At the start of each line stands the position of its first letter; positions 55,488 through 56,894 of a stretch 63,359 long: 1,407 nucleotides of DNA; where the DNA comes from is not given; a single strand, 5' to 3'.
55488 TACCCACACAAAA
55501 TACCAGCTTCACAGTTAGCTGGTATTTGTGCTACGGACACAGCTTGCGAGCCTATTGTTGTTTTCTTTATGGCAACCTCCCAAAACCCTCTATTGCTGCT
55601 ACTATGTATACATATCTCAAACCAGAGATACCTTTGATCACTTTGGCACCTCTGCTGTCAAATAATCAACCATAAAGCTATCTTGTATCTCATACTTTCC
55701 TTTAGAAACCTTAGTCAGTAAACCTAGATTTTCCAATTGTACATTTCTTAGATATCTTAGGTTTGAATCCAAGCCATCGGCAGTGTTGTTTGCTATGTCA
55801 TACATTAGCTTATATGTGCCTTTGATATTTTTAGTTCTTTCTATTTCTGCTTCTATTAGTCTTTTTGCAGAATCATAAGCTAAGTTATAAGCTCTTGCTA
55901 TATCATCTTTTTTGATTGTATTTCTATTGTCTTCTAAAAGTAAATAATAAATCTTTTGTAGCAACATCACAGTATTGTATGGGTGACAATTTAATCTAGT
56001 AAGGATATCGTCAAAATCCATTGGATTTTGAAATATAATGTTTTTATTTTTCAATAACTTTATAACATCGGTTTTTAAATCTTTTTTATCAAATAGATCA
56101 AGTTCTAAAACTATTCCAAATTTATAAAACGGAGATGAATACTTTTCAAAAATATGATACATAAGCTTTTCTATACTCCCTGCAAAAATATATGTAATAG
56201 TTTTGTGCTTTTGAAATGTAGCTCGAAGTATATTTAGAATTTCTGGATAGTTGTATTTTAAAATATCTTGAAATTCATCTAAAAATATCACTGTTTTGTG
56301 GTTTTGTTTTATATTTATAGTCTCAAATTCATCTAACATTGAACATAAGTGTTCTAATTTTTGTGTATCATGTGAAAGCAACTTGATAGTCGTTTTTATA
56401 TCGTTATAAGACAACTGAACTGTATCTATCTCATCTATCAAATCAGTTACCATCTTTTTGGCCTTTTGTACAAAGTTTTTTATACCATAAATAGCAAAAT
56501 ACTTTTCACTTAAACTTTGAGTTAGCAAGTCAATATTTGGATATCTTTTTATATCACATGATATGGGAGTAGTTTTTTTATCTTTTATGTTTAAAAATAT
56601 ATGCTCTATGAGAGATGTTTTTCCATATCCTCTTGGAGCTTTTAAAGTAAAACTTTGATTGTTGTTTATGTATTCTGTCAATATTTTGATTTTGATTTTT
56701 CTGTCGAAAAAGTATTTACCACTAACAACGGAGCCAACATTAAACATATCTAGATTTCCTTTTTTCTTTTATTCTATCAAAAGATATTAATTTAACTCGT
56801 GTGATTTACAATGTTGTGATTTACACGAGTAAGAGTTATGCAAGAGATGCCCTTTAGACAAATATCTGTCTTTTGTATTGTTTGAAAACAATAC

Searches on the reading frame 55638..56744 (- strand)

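Call 8: search_protein_families(library=pfam, proteins=[window:55638-56744:-], max_evalue=0.01)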
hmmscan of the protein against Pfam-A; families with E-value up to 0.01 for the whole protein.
window:55638-56744:- (368 aa): 9 families
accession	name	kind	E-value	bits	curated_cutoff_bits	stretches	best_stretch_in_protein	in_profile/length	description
PF13173.12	AAA_14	-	1.7e-08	34.9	27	2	126-197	38-105/129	AAA domain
PF07693.20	KAP_NTPase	-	1.9e-06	27.8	20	1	21-189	7-190/293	KAP family P-loop domain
PF01637.24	ATPase_2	-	4.6e-06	27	33.2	1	12-257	1-221/225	ATPase domain predominantly from Archaea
PF14516.12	AAA_35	-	1.1e-05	24.9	27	1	13-266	14-244/331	AAA-like domain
PF13401.12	AAA_22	-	3.6e-05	24.5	27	1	29-191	5-124/130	AAA domain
PF13191.12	AAA_16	-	5.9e-05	24.1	32.6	1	31-161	26-144/167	AAA ATPase domain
PF00004.35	AAA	-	0.0043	17.9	21.2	0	34-113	3-73/131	ATPase family associated with various cellular activities (AAA)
PF20720.3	nSTAND3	-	0.0044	17.2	27.2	0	23-132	11-123/155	Novel STAND NTPase 3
PF13245.12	AAA_19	-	0.0057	17.3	25.1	0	28-179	10-117/134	AAA domain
